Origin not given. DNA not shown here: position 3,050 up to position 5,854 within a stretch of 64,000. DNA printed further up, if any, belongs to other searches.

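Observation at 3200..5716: Wzx-like flippase covalently fused to a GT4 glycosyltransferase at the head of a four-gene translationally coupled GT operon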

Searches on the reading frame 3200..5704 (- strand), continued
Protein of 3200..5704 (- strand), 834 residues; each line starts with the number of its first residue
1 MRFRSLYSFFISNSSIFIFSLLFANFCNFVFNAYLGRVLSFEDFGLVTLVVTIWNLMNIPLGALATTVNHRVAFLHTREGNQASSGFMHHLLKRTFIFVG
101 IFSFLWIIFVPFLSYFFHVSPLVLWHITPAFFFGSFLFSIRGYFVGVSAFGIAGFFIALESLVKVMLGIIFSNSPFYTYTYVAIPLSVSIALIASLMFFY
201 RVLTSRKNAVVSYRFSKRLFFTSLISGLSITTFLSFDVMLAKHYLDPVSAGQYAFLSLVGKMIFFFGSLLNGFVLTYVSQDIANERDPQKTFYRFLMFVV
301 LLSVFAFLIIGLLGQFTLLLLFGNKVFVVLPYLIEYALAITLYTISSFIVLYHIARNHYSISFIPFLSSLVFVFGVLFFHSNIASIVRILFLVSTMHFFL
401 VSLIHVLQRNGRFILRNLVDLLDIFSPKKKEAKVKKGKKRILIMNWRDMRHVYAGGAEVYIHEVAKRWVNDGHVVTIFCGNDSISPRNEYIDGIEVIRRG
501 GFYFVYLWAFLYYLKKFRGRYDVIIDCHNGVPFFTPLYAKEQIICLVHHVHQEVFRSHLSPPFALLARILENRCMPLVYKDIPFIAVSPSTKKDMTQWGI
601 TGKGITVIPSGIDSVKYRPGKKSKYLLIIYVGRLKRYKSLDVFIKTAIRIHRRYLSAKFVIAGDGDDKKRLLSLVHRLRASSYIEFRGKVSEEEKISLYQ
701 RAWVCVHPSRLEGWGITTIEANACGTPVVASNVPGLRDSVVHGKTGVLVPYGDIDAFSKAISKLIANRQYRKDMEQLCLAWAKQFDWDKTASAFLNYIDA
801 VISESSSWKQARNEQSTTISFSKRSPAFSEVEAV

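Call 35: search_protein_families(library=ncbifam, proteins=[L001:16860-18434:+, L001:18431-20053:+, L001:15643-16863:+, L001:20069-21307:+], max_evalue=0.01)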
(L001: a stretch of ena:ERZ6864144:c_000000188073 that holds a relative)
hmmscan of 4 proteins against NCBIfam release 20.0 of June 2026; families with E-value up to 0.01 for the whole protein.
L001:16860-18434:+ (524 aa): 1 family
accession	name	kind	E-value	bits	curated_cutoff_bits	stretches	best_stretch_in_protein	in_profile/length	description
NF047440.1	LA3751_2_3_fam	subfamily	3e-08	32.9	200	2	334-441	278-389/460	LA_3751/LA_3752 family putative glycosyltransferase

L001:18431-20053:+ (540 aa): 1 family
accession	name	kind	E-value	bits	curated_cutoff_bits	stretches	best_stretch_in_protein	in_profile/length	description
NF047440.1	LA3751_2_3_fam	subfamily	0.00013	20.9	200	1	115-435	105-405/460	LA_3751/LA_3752 family putative glycosyltransferase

L001:15643-16863:+ (406 aa): 3 families
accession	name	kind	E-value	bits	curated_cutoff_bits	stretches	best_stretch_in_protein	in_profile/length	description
TIGR03609.1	S_layer_CsaB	equivalog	1.2e-16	60.9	213.1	1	94-348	55-295/301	polysaccharide pyruvyl transferase CsaB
NF007452.0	PRK10017.1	equivalog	4.5e-15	55.4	399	1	141-394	147-420/426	colanic acid biosynthesis pyruvyl transferase WcaK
TIGR04006.1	wcaK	equivalog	2.7e-11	42.9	727.1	1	149-351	155-374/426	colanic acid biosynthesis pyruvyl transferase WcaK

L001:20069-21307:+ (412 aa): 1 family
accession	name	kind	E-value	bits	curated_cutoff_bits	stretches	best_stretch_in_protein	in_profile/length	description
NF004976.0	PRK06349.1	subfamily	4.8e-07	29.2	205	1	13-149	2-127/430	homoserine dehydrogenase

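Call 41: find_related_loci(query=A1, collection=genome_contigs, flank=10000)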
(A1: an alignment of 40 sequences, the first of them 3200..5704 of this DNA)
Query A1 (834 aa) in genome_contigs; peptide patterns used: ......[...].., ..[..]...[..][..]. (x = any residue, [..] = any of these).
272 stretches matched a pattern; 260 encode a relative of the query (tblastn E <= 1e-3); the best 80 are kept; 80 distinct loci.
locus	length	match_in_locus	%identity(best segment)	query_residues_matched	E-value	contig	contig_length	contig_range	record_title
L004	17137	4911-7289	47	11-800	0e+0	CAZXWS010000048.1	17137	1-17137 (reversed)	MAG TPA_asm: uncultured Gammaproteobacteria bacterium isolate SRP135725_co2_706 genome assembly, contig: k141_5547797, w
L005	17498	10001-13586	47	12-796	0e+0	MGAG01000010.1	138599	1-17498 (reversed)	MAG: Candidatus Roizmanbacteria bacterium RIFCSPLOWO2_01_FULL_37_12 rifcsplowo2_01_scaffold_177, whole genome shotgun se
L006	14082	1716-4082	47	7-796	0e+0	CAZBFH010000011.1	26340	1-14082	MAG TPA_asm: uncultured Gammaproteobacteria bacterium isolate SRP342105_co2_162 genome assembly, contig: NODE_1848_lengt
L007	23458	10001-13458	47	20-806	0e+0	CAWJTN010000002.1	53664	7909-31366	MAG: Candidatus Roizmanbacteria bacterium isolate MFD04408.bin.1.61 genome assembly, contig: contig_78638, whole genome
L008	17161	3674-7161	46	11-805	0e+0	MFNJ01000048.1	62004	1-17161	MAG: Candidatus Levybacteria bacterium RIFCSPHIGHO2_01_FULL_36_15 rifcsphigho2_01_scaffold_616, whole genome shotgun seq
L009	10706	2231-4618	46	5-799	0e+0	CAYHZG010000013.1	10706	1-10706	MAG TPA_asm: uncultured Candidatus Saccharibacteria bacterium isolate ERP119705_co17_617 genome assembly, contig: NODE_9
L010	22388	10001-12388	46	5-799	0e+0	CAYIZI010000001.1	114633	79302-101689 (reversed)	MAG TPA_asm: uncultured Candidatus Saccharibacteria bacterium isolate ERP119705_co9_390 genome assembly, contig: NODE_69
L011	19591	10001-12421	46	11-815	0e+0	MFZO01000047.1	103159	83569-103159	MAG: Candidatus Roizmanbacteria bacterium RIFCSPHIGHO2_02_FULL_38_11 rifcsphigho2_02_scaffold_808, whole genome shotgun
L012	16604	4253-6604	47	11-792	0e+0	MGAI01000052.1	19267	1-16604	MAG: Candidatus Roizmanbacteria bacterium RIFCSPLOWO2_01_FULL_37_16 rifcsplowo2_01_scaffold_6673, whole genome shotgun s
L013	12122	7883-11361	48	11-803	0e+0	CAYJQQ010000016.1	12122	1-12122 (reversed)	MAG TPA_asm: uncultured Gammaproteobacteria bacterium isolate ERP125453_co1_343 genome assembly, contig: NODE_5886_lengt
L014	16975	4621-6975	45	11-791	0e+0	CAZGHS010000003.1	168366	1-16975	MAG TPA_asm: uncultured Gammaproteobacteria bacterium isolate SRP286056_co1_760 genome assembly, contig: NODE_49_length_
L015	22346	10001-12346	47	14-796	0e+0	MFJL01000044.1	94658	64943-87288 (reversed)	MAG: Candidatus Gottesmanbacteria bacterium RIFCSPHIGHO2_02_FULL_39_11 rifcsphigho2_02_scaffold_877, whole genome shotgu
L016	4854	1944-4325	44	11-805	0e+0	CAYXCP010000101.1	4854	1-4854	MAG TPA_asm: uncultured Gammaproteobacteria bacterium isolate SRP278252_co1_241 genome assembly, contig: NODE_35086_leng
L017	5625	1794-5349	44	5-805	0e+0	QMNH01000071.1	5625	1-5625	MAG: Candidatus Falkowbacteria bacterium isolate B7_G4 B7_Guay4_scaffold_20602, whole genome shotgun sequence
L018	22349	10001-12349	45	12-791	0e+0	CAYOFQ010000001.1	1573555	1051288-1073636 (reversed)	MAG TPA_asm: uncultured Gammaproteobacteria bacterium isolate SRP342105_co1_162 genome assembly, contig: NODE_1_length_1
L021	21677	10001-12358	44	11-796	0e+0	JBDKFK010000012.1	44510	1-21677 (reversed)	MAG: Candidatus Parcubacteria bacterium isolate farmington_2019_sw_WHONDRS-S19S_0053_A_bin.38 scaffold_0000192, whole ge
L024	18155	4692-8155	42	11-804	0e+0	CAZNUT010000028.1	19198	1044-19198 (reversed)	MAG TPA_asm: uncultured Gammaproteobacteria bacterium isolate SRP192515_co1_185 genome assembly, contig: NODE_2679_lengt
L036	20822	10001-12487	42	2-824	0e+0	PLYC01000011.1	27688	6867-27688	MAG: Candidatus Doudnabacteria bacterium isolate palsa_1336 73.20120700_P3D.308_contig_9350, whole genome shotgun sequen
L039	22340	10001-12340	44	24-798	0e+0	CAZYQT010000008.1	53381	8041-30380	MAG TPA_asm: uncultured Candidatus Saccharibacteria bacterium isolate SRP192515_co1_368 genome assembly, contig: NODE_42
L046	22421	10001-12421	43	2-805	0e+0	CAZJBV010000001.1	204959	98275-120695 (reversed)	MAG TPA_asm: uncultured Gammaproteobacteria bacterium isolate binchicken_co144_1014 genome assembly, contig: NODE_129_le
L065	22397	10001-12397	43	10-805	0e+0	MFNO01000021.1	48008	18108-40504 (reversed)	MAG: Candidatus Levybacteria bacterium RIFCSPHIGHO2_01_FULL_38_26 rifcsphigho2_01_scaffold_3956, whole genome shotgun se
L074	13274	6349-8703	41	17-800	0e+0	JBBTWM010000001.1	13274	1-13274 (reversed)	MAG: Patescibacteria group bacterium isolate H41-bin127_1 H41_bin127_1_000000000001, whole genome shotgun sequence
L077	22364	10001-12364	43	13-798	0e+0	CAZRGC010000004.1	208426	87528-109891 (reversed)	MAG TPA_asm: uncultured Gammaproteobacteria bacterium isolate SRP173033_co1_108 genome assembly, contig: NODE_50_length_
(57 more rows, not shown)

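Call 63: search_solved_structures(query=A3, max_evalue=10, show_alignments=1)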
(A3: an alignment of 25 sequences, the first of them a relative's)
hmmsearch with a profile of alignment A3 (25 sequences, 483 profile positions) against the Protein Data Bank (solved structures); distinct sequences matched with E-value up to 10: 0.

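Call 64: search_solved_structures(query=A4, max_evalue=10, show_alignments=1)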
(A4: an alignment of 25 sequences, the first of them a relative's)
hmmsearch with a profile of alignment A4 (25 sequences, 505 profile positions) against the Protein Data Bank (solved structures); distinct sequences matched with E-value up to 10: 2.
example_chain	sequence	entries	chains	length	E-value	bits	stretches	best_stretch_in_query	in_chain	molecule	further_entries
3a0o_A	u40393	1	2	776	0.88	11.4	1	362-394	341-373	Oligo alginate lyase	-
3afl_A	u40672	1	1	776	0.88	11.4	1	362-394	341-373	Oligo alginate lyase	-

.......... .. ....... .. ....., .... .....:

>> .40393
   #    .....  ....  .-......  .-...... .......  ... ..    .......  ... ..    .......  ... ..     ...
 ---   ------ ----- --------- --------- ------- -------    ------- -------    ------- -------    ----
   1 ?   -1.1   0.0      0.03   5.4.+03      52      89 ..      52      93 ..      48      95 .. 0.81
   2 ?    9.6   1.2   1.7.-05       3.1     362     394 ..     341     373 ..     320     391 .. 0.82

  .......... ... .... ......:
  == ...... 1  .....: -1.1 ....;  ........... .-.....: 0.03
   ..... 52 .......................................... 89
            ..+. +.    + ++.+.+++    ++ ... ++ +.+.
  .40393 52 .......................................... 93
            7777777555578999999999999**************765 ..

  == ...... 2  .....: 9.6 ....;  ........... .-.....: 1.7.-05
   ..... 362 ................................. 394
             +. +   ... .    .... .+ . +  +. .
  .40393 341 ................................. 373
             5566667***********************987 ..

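Call 65: search_protein_families(library=pfam, alignment_id=A3, max_evalue=0.1)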
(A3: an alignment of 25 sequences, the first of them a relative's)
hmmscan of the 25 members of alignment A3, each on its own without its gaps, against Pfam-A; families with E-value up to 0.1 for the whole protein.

A. member 1, L001:18476-20050:+ (525 aa): 0 families

B. families by the number of members that match (of 25 scanned): 4 families
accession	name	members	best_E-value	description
PF13231.12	PMT_2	5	1e-09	Dolichyl-phosphate-mannose-protein mannosyltransferase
PF02366.24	PMT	3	0.0003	Dolichyl-phosphate-mannose-protein mannosyltransferase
PF25487.1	ETR1_N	1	0.0094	Ethylene receptor 1-like, N-terminal domain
PF22041.1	GST_C_7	1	0.052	Glutathione S-transferase, C-terminal domain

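Call 66: search_protein_families(library=pfam, alignment_id=A4, max_evalue=0.1)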
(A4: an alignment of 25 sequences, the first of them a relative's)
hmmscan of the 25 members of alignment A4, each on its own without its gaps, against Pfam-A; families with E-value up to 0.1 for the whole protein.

A. member 1, L001:16860-18431:+ (524 aa): 0 families

B. families by the number of members that match (of 25 scanned): 6 families
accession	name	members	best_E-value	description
PF02366.24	PMT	2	0.00043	Dolichyl-phosphate-mannose-protein mannosyltransferase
PF24677.1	DUF7657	2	0.0008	Domain of unknown function (DUF7657)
PF11028.14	TMEM260-like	2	0.0056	Protein O-mannosyl-transferase TMEM260-like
PF03958.22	Secretin_N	1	0.016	Bacterial type II/III secretion system short domain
PF18949.5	DUF5693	1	0.04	Family of unknown function (DUF5693)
PF10717.14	ODV-E18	1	0.078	Occlusion-derived virus envelope protein ODV-E18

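Call 69: list_cluster_members(proteins=[P0001, P0002])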
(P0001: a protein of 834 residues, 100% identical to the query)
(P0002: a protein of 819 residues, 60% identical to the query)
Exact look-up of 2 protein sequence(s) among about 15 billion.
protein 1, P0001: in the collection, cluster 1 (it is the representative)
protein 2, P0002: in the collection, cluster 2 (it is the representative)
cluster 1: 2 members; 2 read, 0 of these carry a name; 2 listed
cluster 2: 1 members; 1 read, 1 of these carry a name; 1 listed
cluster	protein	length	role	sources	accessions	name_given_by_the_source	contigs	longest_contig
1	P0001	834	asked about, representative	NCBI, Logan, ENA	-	-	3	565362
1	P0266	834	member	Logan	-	-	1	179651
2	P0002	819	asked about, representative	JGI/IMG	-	glycosyltransferase involved in cell wall biosynthesis/O-antigen/teichoic acid export ...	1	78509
